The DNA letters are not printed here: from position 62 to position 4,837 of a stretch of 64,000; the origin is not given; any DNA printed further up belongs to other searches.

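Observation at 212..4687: Giant C25 peptidase with internal duplicated domain and C-terminal dockerin-like module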

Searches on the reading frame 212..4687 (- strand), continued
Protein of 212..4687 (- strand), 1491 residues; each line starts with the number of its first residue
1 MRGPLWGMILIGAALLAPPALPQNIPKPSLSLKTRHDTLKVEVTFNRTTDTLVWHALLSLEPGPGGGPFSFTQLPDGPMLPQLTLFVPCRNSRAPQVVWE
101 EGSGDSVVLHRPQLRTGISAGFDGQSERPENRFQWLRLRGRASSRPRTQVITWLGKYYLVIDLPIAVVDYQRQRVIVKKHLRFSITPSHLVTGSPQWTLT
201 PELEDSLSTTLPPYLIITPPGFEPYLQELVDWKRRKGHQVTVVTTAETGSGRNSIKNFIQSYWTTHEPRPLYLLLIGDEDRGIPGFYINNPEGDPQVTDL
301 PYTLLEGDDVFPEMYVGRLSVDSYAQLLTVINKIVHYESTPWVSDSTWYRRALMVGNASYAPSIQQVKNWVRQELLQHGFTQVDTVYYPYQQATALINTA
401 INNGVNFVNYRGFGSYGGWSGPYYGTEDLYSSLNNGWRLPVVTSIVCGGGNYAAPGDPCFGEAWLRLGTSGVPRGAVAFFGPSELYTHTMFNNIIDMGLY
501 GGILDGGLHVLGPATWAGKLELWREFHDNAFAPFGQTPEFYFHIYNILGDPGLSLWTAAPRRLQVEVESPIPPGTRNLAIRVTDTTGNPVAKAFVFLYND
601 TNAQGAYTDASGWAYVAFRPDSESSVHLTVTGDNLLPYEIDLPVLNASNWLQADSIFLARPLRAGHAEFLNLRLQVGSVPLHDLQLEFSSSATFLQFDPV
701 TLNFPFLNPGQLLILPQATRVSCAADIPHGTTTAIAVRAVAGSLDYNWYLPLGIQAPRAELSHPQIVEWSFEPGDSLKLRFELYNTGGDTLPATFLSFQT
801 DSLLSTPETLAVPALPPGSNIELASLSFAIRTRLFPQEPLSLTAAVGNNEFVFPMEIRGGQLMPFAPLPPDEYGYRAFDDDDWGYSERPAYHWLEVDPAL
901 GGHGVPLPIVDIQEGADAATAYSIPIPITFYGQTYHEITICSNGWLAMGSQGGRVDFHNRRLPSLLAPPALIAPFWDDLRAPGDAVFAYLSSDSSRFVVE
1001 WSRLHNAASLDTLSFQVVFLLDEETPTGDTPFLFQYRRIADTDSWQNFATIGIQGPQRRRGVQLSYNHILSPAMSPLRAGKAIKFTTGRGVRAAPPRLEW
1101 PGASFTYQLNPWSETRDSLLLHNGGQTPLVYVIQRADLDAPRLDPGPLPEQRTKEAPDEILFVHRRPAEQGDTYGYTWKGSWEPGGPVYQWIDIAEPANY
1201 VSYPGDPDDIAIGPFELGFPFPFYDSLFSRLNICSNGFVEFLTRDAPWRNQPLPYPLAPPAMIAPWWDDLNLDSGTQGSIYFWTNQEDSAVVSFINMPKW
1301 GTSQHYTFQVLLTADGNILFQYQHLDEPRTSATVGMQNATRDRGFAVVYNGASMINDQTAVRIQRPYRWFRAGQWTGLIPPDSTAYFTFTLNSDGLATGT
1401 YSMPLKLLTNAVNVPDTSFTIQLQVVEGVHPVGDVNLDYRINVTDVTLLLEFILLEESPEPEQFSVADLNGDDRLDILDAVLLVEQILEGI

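Call 23: find_related_loci(query=A1, collection=genome_contigs, flank=10000)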
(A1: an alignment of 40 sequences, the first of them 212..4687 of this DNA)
Query A1 (1491 aa) in genome_contigs; peptide patterns used: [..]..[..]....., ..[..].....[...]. (x = any residue, [..] = any of these).
254 stretches matched a pattern; 238 encode a relative of the query (tblastn E <= 1e-3); the best 80 are kept; 80 distinct loci.
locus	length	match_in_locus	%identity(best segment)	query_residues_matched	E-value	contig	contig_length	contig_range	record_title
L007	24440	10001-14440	42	23-1488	0e+0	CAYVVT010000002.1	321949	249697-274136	MAG TPA_asm: uncultured Lentisphaeria bacterium isolate SRP077602_co2_14 genome assembly, contig: NODE_9_length_321949_c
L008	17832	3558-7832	41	75-1489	0e+0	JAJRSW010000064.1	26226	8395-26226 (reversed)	MAG: Candidatus Neomarinimicrobiota bacterium isolate Dive96_bin1.149 k141_2787644, whole genome shotgun sequence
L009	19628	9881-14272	41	27-1485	0e+0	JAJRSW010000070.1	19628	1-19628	MAG: Candidatus Neomarinimicrobiota bacterium isolate Dive96_bin1.149 k141_3018439, whole genome shotgun sequence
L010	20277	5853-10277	40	24-1489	0e+0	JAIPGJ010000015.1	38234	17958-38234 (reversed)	MAG: Candidatus Neomarinimicrobiota bacterium isolate Tobar13.5m-G46 Tobar13-5m-C1194, whole genome shotgun sequence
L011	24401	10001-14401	40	27-1488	0e+0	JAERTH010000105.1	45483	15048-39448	MAG: Candidatus Neomarinimicrobiota bacterium isolate BH27 c_000000005092, whole genome shotgun sequence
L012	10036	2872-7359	39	1-1489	0e+0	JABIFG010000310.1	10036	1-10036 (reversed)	MAG: Candidatus Neomarinimicrobiota bacterium isolate SI053_bin15 k141_1411453, whole genome shotgun sequence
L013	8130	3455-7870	39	24-1487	0e+0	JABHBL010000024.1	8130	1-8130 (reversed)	MAG: Candidatus Neomarinimicrobiota bacterium isolate SI036_bin79 k141_181092, whole genome shotgun sequence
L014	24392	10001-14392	39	27-1485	0e+0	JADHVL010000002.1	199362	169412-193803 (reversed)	MAG: Candidatus Neomarinimicrobiota bacterium isolate BS150m-G71 BS307-150m-sub-C3, whole genome shotgun sequence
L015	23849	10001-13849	42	214-1490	0e+0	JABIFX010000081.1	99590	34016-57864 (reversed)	MAG: Candidatus Neomarinimicrobiota bacterium isolate SI053_bin30 k141_281091, whole genome shotgun sequence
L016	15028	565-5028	39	9-1487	0e+0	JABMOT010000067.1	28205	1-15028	MAG: Candidatus Neomarinimicrobiota bacterium isolate bin.509 k141_1409073, whole genome shotgun sequence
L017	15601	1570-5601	40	149-1485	0e+0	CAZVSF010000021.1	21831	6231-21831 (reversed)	MAG TPA_asm: uncultured Lentisphaeria bacterium isolate binchicken_co275_87 genome assembly, contig: NODE_3014_length_21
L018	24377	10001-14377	39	27-1480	0e+0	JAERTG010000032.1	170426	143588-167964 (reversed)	MAG: Candidatus Neomarinimicrobiota bacterium isolate BH26 c_000000001306, whole genome shotgun sequence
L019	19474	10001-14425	39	24-1489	0e+0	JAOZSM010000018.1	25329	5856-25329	MAG: Candidatus Neomarinimicrobiota bacterium isolate GMC6.metabat2.199 GMC6_1212_length_25329_cov_8.380707, whole genom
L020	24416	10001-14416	39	24-1487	0e+0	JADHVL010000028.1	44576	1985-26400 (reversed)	MAG: Candidatus Neomarinimicrobiota bacterium isolate BS150m-G71 BS307-150m-sub-C112, whole genome shotgun sequence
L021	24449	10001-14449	38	8-1487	0e+0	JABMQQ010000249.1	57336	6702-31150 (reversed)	MAG: Candidatus Neomarinimicrobiota bacterium isolate bin.62 k141_7252994, whole genome shotgun sequence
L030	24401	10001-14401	40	27-1488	0e+0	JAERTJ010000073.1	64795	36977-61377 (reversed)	MAG: Candidatus Neomarinimicrobiota bacterium isolate BH29 c_000000002920, whole genome shotgun sequence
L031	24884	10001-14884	40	75-1489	0e+0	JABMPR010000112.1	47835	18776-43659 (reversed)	MAG: bacterium isolate bin.398 k141_2271392, whole genome shotgun sequence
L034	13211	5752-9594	43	214-1488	0e+0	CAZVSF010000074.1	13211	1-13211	MAG TPA_asm: uncultured Lentisphaeria bacterium isolate binchicken_co275_87 genome assembly, contig: NODE_6896_length_13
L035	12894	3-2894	37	535-1488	0e+0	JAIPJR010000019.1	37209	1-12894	MAG: Candidatus Neomarinimicrobiota bacterium isolate Tobar14m-G40 Tobar14m-C675, whole genome shotgun sequence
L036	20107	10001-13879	42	205-1488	0e+0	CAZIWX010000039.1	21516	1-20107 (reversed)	MAG TPA_asm: uncultured Lentisphaeria bacterium isolate binchicken_co172_181 genome assembly, contig: NODE_1886_length_2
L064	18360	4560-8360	29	174-1432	1e-145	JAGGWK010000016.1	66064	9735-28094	MAG: Candidatus Cloacimonadota bacterium isolate AUK124 PB_MBMC_078_c_000000000022, whole genome shotgun sequence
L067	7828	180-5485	32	215-1384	3e-126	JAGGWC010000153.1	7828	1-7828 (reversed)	MAG: Candidatus Cloacimonadota bacterium isolate AUK116 PB_MBMC_070_c_000000000579, whole genome shotgun sequence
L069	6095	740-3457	33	215-1367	4e-125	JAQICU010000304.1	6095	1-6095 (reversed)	MAG: Candidatus Cloacimonadota bacterium isolate GH32 k119_404734, whole genome shotgun sequence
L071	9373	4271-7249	31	124-1362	7e-124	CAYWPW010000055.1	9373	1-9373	MAG TPA_asm: uncultured Candidatus Cloacimonadota bacterium isolate binchicken_co47_198 genome assembly, contig: NODE_57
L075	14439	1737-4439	32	215-1381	7e-122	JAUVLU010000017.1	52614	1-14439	MAG: Candidatus Cloacimonadota bacterium isolate CSMAG_514 CSMAG_514_k141_111014_length_52614_cov_123.0000, whole genome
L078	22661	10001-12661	32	207-1362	1e-121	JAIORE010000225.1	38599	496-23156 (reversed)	MAG: Candidatus Cloacimonadota bacterium isolate SMBSF10 20072_Bin_3_contigs_1_c_000000000116, whole genome shotgun sequ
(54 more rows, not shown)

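Call 34: search_protein_families(library=ncbifam, proteins=[L006:14460-17477:+, L006:17482-19800:+], max_evalue=0.1)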
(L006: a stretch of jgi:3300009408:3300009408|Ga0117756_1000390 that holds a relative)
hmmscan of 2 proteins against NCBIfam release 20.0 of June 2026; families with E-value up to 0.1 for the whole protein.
L006:14460-17477:+ (1005 aa): 6 families
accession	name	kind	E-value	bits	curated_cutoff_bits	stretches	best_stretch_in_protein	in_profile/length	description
TIGR04275.1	beta_prop_Msarc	repeat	9.7e-11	41.2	85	0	221-236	20-34/40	beta-propeller repeat protein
TIGR04183.1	Por_Secre_tail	domain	1.6e-09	37.6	23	1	923-1001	2-69/72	T9SS type A sorting domain-containing protein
NF038113.1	T9SSA_dep_M36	equivalog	0.00021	19.6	885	1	922-1002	795-867/869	T9SS-dependent M36 family metallopeptidase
NF047494.1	Lepto_SBBP_lipo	equivalog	0.0026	16.5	400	0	543-718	85-262/466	SBBP repeat beta-propeller lipoprotein, LipL53 family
TIGR02608.1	delta_60_rpt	domain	0.0047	16.8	76.5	0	651-687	2-39/55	delta-60 repeat domain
NF009452.0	PRK12812.1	equivalog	0.046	12.9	258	1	941-993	152-207/289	flagellar basal body rod modification protein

L006:17482-19800:+ (772 aa): 5 families
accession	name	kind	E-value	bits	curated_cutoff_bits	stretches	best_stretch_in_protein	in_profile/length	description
TIGR04183.1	Por_Secre_tail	domain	6.1e-09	35.7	23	1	685-764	3-71/72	T9SS type A sorting domain-containing protein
NF033707.1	T9SS_sortase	equivalog_domain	1.1e-06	26.6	420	1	674-755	992-1079/1095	type IX secretion system sortase PorU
NF038113.1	T9SSA_dep_M36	equivalog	0.0023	16.2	885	1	683-764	795-868/869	T9SS-dependent M36 family metallopeptidase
NF005176.1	PRK06655.1-1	equivalog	0.011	15.6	230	1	722-765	118-161/197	flagellar hook assembly protein FlgD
NF052345.1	S_layer_anammox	exception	0.055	10.8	1400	1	344-441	1310-1395/1596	Kustd1514 family S-layer glycoprotein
